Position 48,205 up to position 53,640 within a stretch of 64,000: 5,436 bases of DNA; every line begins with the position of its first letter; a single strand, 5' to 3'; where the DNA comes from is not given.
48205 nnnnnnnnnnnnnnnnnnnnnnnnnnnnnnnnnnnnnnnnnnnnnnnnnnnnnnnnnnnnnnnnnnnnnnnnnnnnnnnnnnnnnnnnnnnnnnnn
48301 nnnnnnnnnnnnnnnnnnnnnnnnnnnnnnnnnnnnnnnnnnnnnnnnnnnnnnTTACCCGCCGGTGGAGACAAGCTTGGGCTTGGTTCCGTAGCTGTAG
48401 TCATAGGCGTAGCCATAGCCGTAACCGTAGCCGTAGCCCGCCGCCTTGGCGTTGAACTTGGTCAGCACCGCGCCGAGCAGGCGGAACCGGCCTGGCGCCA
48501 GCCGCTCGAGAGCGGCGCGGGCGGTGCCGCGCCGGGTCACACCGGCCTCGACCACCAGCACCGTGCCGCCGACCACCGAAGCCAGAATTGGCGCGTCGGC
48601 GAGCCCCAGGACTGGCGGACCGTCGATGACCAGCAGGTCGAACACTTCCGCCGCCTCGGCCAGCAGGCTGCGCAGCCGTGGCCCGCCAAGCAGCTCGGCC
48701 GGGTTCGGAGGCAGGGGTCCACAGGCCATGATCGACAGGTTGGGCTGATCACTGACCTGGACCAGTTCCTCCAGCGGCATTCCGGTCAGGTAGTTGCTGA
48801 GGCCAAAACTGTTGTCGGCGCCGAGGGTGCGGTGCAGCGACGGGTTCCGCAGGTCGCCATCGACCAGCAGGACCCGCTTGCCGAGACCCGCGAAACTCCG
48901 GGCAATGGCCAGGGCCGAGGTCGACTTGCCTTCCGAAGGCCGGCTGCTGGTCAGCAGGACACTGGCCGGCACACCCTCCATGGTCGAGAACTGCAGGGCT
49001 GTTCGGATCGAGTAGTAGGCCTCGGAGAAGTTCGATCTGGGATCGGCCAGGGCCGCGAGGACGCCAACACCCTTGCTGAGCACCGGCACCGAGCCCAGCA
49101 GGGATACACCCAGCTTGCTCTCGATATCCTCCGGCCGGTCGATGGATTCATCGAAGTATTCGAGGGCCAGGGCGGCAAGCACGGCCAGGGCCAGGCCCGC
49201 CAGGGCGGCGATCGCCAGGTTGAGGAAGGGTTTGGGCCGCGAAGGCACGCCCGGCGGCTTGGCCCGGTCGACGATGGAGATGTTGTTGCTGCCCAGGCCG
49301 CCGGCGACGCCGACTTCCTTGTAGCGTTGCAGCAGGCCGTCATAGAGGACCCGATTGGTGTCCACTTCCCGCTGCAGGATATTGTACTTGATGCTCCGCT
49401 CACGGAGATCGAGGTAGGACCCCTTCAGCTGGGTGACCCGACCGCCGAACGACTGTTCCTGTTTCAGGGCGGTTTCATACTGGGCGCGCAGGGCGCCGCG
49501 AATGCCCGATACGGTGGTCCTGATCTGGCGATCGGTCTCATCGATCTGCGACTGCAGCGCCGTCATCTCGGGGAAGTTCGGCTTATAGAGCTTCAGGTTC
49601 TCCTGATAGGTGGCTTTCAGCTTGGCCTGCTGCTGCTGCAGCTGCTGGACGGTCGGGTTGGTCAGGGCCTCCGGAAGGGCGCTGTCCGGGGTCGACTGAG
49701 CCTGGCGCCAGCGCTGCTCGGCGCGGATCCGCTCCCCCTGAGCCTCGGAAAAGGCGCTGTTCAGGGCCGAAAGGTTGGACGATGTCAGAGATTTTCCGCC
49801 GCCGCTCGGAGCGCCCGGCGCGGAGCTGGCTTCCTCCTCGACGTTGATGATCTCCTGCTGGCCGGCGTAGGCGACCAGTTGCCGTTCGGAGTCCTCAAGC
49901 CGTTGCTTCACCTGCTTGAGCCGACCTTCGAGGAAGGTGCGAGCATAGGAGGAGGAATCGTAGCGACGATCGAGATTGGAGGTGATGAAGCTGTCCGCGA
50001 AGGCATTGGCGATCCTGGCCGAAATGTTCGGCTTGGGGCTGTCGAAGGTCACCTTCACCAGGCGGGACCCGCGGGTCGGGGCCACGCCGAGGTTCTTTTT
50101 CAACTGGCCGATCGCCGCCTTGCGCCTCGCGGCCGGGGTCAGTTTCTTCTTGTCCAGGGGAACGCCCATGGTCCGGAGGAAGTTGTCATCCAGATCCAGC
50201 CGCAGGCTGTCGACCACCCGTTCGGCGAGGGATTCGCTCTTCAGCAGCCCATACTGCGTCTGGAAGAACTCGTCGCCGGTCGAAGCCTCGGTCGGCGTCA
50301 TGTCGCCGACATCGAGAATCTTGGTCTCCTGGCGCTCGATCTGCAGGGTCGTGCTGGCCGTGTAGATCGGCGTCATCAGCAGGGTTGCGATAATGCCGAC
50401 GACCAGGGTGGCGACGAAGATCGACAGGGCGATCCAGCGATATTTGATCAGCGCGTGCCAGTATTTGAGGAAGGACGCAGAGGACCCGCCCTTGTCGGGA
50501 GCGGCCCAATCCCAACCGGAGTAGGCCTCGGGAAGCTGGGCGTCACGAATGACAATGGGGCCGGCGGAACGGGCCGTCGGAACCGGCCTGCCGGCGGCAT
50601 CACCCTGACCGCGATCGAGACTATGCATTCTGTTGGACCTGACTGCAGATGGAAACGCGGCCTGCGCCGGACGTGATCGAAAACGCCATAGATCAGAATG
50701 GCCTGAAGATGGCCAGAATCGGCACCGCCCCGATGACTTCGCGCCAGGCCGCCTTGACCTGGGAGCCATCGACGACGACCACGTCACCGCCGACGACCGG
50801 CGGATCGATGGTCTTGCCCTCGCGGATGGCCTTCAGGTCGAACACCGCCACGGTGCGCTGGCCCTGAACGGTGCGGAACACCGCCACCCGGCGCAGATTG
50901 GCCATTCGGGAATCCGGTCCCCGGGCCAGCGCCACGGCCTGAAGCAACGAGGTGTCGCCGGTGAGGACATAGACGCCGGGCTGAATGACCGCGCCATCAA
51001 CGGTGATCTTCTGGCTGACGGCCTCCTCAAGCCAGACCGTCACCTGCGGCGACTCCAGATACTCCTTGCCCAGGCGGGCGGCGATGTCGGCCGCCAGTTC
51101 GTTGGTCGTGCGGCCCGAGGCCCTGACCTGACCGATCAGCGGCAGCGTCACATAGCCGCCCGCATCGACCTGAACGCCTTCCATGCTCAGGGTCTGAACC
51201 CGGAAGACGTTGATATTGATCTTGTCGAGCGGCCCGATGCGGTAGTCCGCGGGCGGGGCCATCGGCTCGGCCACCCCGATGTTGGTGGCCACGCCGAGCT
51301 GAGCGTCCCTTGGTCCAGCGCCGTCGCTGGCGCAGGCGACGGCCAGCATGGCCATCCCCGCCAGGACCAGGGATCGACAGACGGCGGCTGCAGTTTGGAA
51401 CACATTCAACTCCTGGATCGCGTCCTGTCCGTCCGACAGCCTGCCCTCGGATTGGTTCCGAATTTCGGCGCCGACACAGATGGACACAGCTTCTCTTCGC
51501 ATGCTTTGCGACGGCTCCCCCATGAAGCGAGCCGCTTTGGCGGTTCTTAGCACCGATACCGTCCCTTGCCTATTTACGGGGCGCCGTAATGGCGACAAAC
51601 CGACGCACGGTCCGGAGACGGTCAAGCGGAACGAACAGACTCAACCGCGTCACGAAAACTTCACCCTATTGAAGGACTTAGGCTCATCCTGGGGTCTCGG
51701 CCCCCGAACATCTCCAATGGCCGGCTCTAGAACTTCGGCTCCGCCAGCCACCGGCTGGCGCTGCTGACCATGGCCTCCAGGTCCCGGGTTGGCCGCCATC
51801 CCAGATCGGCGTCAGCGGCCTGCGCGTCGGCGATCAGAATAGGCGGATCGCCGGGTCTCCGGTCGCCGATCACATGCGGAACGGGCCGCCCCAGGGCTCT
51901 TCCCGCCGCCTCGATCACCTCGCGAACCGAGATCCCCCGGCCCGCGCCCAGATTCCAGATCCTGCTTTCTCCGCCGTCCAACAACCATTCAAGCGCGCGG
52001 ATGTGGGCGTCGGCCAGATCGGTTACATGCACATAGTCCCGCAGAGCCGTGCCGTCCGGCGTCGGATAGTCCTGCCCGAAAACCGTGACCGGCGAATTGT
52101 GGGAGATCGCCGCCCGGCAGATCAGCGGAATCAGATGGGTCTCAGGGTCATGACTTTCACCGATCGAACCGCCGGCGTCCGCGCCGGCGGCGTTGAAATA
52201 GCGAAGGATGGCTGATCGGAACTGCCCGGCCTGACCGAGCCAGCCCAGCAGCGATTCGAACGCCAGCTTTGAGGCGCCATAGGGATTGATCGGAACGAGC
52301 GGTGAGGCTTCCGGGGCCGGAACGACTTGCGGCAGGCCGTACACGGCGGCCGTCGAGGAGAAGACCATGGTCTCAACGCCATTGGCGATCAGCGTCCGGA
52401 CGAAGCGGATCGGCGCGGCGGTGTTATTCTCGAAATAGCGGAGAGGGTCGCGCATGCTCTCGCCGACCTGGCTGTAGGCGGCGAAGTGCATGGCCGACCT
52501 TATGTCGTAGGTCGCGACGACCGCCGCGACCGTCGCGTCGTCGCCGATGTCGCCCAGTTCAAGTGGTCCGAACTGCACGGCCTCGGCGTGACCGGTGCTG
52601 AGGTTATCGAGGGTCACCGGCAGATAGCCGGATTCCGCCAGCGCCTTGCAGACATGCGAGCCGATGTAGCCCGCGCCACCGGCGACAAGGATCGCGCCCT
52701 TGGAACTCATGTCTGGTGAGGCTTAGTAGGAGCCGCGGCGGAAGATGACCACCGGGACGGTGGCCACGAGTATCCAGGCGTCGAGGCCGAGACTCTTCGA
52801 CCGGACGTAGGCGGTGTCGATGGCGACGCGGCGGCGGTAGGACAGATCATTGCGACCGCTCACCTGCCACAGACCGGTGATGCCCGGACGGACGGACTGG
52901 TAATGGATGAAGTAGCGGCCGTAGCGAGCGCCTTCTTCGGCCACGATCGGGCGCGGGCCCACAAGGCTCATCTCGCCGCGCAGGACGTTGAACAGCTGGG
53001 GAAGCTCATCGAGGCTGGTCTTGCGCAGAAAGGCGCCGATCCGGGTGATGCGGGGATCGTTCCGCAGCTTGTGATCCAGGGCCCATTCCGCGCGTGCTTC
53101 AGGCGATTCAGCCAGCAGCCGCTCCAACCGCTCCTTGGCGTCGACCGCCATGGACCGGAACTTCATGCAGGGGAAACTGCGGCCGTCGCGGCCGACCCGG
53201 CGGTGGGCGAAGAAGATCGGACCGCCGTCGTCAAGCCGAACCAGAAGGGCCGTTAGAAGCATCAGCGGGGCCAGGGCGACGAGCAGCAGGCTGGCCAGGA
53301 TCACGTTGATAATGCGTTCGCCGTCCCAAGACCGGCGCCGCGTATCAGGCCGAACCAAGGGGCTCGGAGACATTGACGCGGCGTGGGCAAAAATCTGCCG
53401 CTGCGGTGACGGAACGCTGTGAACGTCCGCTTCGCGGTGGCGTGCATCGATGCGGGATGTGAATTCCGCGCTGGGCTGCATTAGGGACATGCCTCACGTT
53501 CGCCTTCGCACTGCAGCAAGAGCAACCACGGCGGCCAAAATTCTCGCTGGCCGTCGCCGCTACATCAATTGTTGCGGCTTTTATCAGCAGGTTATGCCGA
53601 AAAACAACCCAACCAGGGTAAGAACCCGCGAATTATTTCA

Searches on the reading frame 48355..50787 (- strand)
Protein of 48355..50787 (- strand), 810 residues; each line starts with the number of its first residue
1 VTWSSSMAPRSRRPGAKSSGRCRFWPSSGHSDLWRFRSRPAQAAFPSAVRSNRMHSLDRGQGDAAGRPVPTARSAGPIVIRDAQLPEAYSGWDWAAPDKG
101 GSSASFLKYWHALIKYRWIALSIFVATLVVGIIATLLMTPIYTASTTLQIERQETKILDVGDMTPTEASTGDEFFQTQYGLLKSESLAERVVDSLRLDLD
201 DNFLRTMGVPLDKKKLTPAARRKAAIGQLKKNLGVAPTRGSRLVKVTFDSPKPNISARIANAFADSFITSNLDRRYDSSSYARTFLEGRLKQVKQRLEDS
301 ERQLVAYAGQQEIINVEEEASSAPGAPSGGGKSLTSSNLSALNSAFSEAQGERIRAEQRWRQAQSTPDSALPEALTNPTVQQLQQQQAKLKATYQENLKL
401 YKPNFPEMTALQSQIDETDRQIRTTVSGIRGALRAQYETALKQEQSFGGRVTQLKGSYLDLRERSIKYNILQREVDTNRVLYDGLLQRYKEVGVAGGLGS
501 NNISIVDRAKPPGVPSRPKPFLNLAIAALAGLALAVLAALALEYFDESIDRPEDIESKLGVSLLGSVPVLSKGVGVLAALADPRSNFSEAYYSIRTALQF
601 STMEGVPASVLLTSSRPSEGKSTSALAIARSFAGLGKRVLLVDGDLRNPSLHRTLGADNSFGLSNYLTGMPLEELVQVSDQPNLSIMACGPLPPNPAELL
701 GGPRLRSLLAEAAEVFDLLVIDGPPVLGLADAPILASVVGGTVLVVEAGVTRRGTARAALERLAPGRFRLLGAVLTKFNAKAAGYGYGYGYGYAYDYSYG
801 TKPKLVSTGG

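Call 9: search_protein_families(library=pfam, proteins=[window:48355-50787:-], max_evalue=0.001)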
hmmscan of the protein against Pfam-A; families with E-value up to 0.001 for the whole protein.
window:48355-50787:- (810 aa): 5 families
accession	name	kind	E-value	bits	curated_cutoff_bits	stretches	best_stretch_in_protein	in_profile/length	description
PF13807.11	GNVR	-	1.3e-11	44.7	27.7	1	471-541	9-79/82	G-rich domain on putative tyrosine kinase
PF02706.20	Wzz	-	2.2e-09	38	25.5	1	107-195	6-91/91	Chain length determinant protein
PF01656.29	CbiA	-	3e-07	30.9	25.4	1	618-781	9-86/125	CobQ/CobB/MinD/ParA nucleotide binding domain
PF13614.12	AAA_31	-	4.9e-06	27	27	1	620-736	14-138/177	AAA domain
PF10609.15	ParA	-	1.2e-05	25.3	27.1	1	610-731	6-127/246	NUBPL iron-transfer P-loop NTPase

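Call 70: search_protein_families(library=ncbifam, proteins=[window:48355-50787:-], max_evalue=0.00001)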
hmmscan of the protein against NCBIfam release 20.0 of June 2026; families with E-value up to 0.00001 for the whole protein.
window:48355-50787:- (810 aa): 10 families
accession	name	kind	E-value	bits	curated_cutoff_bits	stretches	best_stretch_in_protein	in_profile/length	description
TIGR01005.1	eps_transp_fam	subfamily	3.9e-75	253.5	411.7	2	108-572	8-482/754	exopolysaccharide transport protein family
TIGR03017.1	EpsF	equivalog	1e-58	199.2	422.75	1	113-567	10-443/444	chain length determinant protein EpsF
NF007350.0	PRK09841.1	equivalog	2.5e-58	197.8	1248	2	579-802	503-725/726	tyrosine-protein kinase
NF008568.0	PRK11519.1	equivalog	3.2e-56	190.9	1068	2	440-798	344-716/720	tyrosine-protein kinase Wzc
TIGR01007.1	eps_fam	subfamily_domain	2.2e-44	151.4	108.05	1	589-792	1-204/204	polysaccharide biosynthesis tyrosine autokinase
TIGR03029.1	EpsG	equivalog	3.5e-32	111.7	313.8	1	579-776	75-273/274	chain length determinant protein tyrosine kinase EpsG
TIGR03018.1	pepcterm_TyrKin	hypoth_equivalog_domain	3.4e-29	101.7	230.65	1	579-764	3-197/207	XrtA-associated tyrosine autokinase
TIGR03007.1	pepcterm_ChnLen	equivalog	2.2e-25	88.9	278.85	1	212-571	93-464/498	XrtA system polysaccharide chain length determinant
TIGR01006.1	polys_exp_MPA1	subfamily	6.5e-22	78.1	296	1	501-571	155-225/226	CspC family polysaccharide chain length determinant protein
NF047398.1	AAA_KGGVGR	domain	4e-06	27.3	90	1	620-672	15-70/190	KGGVGR-motif variant AAA ATPase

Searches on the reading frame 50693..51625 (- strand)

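Call 9: search_protein_families(library=pfam, proteins=[window:50693-51625:-], max_evalue=0.001)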
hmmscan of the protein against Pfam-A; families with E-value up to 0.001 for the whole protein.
window:50693-51625:- (310 aa): 3 families
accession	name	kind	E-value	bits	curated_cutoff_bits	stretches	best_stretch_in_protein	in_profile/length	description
PF02563.21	Poly_export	-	2.8e-24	85.5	28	1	123-198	2-75/77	Polysaccharide biosynthesis/export protein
PF10531.15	SLBB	-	9.1e-08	32.3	27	1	206-257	1-49/55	SLBB domain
PF22461.2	SLBB_2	-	2.7e-06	27.8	27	1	205-285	1-79/79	SLBB domain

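Call 70: search_protein_families(library=ncbifam, proteins=[window:50693-51625:-], max_evalue=0.00001)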
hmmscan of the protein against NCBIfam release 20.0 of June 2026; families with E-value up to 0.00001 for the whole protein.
window:50693-51625:- (310 aa): 4 families
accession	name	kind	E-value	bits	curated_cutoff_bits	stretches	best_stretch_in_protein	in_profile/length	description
TIGR03027.2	pepcterm_export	equivalog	4.7e-22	78.5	180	1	127-287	2-166/169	XrtA/PEP-CTERM system exopolysaccharide export protein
NF041843.1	EpsY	equivalog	3.5e-20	72.1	320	1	81-286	14-211/211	exopolysaccharide export protein EpsY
TIGR03028.1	EpsE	equivalog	3.9e-20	72.2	262.65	1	127-288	1-162/239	polysaccharide export protein EpsE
NF011658.0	PRK15078.1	subfamily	6.5e-12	44.9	333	1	146-256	113-222/380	polysaccharide export protein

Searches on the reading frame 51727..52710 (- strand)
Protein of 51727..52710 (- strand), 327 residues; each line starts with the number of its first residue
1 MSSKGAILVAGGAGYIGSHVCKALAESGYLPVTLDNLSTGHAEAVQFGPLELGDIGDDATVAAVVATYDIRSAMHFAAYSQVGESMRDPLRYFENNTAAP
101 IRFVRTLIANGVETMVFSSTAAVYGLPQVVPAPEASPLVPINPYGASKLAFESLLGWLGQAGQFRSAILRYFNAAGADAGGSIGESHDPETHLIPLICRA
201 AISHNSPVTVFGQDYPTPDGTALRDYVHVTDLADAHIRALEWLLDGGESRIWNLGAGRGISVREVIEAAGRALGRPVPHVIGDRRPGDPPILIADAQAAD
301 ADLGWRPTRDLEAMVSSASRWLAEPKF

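Call 9: search_protein_families(library=pfam, proteins=[window:51727-52710:-], max_evalue=0.001)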
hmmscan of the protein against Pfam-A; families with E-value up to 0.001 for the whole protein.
window:51727-52710:- (327 aa): 5 families
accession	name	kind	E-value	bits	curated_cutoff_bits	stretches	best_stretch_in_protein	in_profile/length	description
PF01370.27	Epimerase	-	1.8e-51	175.3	20.9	1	7-255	1-240/240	NAD dependent epimerase/dehydratase family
PF16363.11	GDP_Man_Dehyd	-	3.6e-41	142.2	27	1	8-316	1-330/332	GDP-mannose 4,6 dehydratase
PF02719.21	Polysacc_synt_2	-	9.9e-10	38.5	20.2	1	7-177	1-174/293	Polysaccharide biosynthesis protein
PF04321.23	RmlD_sub_bind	-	5e-09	36.1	27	1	7-154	3-135/287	RmlD substrate binding domain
PF01073.25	3Beta_HSD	-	3.4e-06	26.7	22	1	8-125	1-121/280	3-beta hydroxysteroid dehydrogenase/isomerase family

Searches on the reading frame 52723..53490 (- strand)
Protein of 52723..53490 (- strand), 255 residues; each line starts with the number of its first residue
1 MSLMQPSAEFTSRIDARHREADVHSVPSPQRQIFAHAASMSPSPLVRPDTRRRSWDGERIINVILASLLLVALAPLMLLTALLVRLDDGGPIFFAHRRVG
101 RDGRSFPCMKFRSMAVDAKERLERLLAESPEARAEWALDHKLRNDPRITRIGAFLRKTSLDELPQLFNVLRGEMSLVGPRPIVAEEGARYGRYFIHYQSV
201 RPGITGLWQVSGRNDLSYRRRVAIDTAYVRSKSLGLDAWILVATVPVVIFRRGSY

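Call 9: search_protein_families(library=pfam, proteins=[window:52723-53490:-], max_evalue=0.001)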
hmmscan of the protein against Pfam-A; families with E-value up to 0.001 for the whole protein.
window:52723-53490:- (255 aa): 1 family
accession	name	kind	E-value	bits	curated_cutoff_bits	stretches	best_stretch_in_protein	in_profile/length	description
PF02397.22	Bac_transf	-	1.2e-63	214.3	27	1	59-249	2-178/179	Bacterial sugar transferase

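Call 36: search_dna_similar(query=window:52723-53490:-, collection=plasmids, mode=protein, max_rows=25)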
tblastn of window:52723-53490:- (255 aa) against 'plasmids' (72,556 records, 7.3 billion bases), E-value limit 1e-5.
Records with a match: 1194; places in all: 1610; records where one place covers at least 80% of the query: 2.
Best place of each record, by identity: 60-80% 29; <60% 1165.
By first word of the organism name: Rhizobium 165; Ralstonia 132; Phaeobacter 116; Sinorhizobium 85; Lactiplantibacillus 73; Lactococcus 41; Azospirillum 33; Pseudosulfitobacter 30; Shigella 21; Deinococcus 19; and 151 more.
By predicted mobility (MOB-suite, as given by PLSDB): non-mobilizable 730; mobilizable 336; conjugative 128.
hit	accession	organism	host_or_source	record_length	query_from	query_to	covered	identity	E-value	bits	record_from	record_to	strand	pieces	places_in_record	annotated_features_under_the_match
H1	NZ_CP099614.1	Methylobacterium sp.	Arabidopsis thaliana,pure culture,leaf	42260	26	255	90%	49.4%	3e-53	192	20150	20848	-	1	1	sugar transferase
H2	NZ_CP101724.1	Sphingomonas sp. NY01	-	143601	90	254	65%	68.5%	8e-68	233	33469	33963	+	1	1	sugar transferase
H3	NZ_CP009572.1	Sphingomonas taxi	Plant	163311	88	254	65%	65.3%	1e-65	228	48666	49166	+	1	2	sugar transferase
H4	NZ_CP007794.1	Azospirillum argentinense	Triticum aestivum L.,Root,wheat ...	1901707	88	255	66%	63.7%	1e-60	213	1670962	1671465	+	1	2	record has no annotation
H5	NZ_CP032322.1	Azospirillum argentinense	soil sample,Agricultural field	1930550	88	255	66%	63.7%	1e-60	213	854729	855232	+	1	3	record has no annotation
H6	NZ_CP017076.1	Novosphingobium resinovorum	single cell,soil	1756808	87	254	66%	63.1%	5e-64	223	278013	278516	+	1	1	none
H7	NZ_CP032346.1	Azospirillum brasilense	soil sample,Agricultural field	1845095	88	255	66%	63.1%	9e-60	210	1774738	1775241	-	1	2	record has no annotation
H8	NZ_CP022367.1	Azospirillum sp. TSH58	single cell,paddy soils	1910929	88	255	66%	63.1%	1e-59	210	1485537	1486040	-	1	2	record has no annotation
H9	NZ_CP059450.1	Azospirillum brasilense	Prokaryotes,soil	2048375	88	255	66%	63.1%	1e-59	210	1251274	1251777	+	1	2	none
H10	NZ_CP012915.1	Azospirillum brasilense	Digitaria eriantha,microbe,root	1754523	88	255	66%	63.1%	3e-59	209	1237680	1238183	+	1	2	none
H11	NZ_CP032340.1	Azospirillum brasilense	soil sample,Agricultural field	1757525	88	255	66%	63.1%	3e-59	209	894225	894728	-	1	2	none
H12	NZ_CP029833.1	Azospirillum ramasamyi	single cell,Cow dung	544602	88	255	66%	62.5%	6e-59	208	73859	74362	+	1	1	sugar transferase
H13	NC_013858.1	Azospirillum sp. B510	-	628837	88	255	66%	62.5%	3e-58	206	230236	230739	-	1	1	sugar transferase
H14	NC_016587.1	Azospirillum lipoferum 4B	-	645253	88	255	66%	61.3%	8e-57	202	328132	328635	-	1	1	sugar transferase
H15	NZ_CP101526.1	Burkholderia arboris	mixed culture,soil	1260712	88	255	66%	61.3%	1e-56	201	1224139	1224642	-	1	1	none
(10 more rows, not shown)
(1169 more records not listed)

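Call 70: search_protein_families(library=ncbifam, proteins=[window:52723-53490:-], max_evalue=0.00001)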
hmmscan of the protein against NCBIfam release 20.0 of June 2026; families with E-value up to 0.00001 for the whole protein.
window:52723-53490:- (255 aa): 10 families
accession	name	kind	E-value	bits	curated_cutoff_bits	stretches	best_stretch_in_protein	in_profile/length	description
TIGR03022.1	WbaP_sugtrans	subfamily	1.2e-93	314.8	403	1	59-255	260-456/456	undecaprenyl-phosphate galactose phosphotransferase WbaP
TIGR03025.1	EPS_sugtrans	subfamily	8e-82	275.8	295.55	1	58-255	258-445/445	exopolysaccharide biosynthesis polyprenyl glycosylphosphotransferase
NF052601.1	undeca_RfbP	equivalog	1.6e-79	266.6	330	1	54-252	41-239/244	undecaprenyl-phosphate galactose phosphotransferase family protein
NF011751.0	PRK15204.1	equivalog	2.5e-66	224.2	907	1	52-255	274-476/476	undecaprenyl-phosphate galactose phosphotransferase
TIGR03023.1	WcaJ_sugtrans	equivalog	1.5e-65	222.3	410.75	1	58-255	263-453/453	undecaprenyl-phosphate glucose phosphotransferase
NF041877.1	EPS_EpsZ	equivalog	6.1e-57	193.3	800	1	58-253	266-457/459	exopolysaccharide biosynthesis polyisoprenyl-phosphate hexose-1-phosphate transferase EpsZ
TIGR03013.1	EpsB_2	subfamily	7.6e-48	163.7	393.35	1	58-254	255-442/443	TIGR03013 family XrtA/PEP-CTERM system glycosyltransferase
NF050817.1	PolSacchBiosHfsE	equivalog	3.8e-41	141.3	750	1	35-249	249-460/467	polysaccharide biosynthesis protein HfsE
NF007518.0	PRK10124.1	equivalog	3.5e-36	124.9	684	1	59-245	275-454/464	undecaprenyl-phosphate glucose phosphotransferase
NF045514.1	glycotran_HepC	equivalog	6.3e-30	104.1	140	1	51-187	110-217/220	heterocyst development glycosyltransferase HepC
